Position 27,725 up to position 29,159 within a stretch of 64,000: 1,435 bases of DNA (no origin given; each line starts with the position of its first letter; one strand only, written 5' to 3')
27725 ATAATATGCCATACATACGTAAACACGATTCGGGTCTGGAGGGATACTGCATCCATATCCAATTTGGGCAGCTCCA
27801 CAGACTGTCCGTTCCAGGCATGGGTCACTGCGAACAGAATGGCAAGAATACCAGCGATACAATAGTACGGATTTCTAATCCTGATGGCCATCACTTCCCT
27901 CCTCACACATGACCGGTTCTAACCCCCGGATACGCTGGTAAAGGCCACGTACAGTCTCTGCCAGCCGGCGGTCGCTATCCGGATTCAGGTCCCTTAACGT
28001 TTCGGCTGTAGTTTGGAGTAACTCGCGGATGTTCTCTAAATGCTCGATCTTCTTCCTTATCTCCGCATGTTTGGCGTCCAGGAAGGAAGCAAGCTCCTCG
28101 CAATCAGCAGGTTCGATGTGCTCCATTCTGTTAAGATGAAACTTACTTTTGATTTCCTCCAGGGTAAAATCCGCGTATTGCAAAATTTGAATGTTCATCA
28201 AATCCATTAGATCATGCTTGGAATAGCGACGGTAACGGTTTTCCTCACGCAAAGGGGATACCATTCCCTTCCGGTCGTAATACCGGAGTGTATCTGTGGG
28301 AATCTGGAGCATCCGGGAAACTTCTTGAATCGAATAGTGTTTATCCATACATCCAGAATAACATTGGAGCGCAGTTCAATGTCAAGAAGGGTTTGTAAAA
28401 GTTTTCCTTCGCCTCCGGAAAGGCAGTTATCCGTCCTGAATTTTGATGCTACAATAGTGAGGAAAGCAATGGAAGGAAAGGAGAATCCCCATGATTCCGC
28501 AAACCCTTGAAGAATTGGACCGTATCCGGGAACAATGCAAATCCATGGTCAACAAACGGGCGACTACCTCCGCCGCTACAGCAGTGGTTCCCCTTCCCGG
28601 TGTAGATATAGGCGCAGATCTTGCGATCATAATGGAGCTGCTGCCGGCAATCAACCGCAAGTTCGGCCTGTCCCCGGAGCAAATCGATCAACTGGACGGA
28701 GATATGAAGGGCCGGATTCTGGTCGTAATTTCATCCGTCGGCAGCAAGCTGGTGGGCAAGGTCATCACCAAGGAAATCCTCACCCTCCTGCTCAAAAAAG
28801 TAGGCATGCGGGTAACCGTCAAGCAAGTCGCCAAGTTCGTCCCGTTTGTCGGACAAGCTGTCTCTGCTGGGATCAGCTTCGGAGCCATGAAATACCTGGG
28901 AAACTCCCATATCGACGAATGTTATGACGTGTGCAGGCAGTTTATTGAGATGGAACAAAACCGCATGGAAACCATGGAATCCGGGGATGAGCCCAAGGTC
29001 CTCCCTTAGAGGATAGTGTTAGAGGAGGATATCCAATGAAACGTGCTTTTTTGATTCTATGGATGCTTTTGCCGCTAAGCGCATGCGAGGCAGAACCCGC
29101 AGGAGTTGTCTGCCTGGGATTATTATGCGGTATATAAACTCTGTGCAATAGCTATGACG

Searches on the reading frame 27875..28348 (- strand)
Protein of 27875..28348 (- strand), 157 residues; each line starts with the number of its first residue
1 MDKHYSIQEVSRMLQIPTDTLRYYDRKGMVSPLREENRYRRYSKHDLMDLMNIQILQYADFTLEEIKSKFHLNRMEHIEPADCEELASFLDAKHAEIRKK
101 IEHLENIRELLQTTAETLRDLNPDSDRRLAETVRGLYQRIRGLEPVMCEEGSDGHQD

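Call 3: search_protein_families(library=pfam, proteins=[window:27875-28348:-], max_evalue=0.01)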
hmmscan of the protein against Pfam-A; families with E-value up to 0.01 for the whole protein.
window:27875-28348:- (157 aa): 5 families
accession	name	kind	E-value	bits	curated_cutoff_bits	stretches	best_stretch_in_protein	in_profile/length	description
PF13411.12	MerR_1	-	6e-18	65.2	21.6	1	5-68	1-64/69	MerR HTH family regulatory protein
PF00376.29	MerR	-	3.7e-13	49.5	28.2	1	6-42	1-38/38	MerR family regulatory protein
PF09278.17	MerR-DNA-bind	-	4e-08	34.2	25.4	1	49-113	3-64/65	MerR, DNA binding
PF12728.13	HTH_17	-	0.00033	21.3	27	1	5-51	2-47/51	Helix-turn-helix domain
PF05873.17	Mt_ATP-synt_D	-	0.0098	16.2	27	0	71-125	87-141/154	ATP synthase D chain, mitochondrial (ATP5H)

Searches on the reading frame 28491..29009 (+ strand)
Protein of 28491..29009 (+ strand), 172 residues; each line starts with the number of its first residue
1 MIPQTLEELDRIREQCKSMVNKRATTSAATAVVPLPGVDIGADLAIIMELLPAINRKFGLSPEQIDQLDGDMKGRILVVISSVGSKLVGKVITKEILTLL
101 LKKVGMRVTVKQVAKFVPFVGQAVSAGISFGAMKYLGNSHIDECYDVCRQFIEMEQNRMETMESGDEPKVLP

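Call 3: search_protein_families(library=pfam, proteins=[window:28491-29009:+], max_evalue=0.01)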
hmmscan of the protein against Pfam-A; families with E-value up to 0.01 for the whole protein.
window:28491-29009:+ (172 aa): 1 family
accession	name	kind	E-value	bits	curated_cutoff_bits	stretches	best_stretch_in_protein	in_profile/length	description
PF05128.17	DUF697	-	0.00015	22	27.7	1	10-128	16-122/162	Domain of unknown function (DUF697)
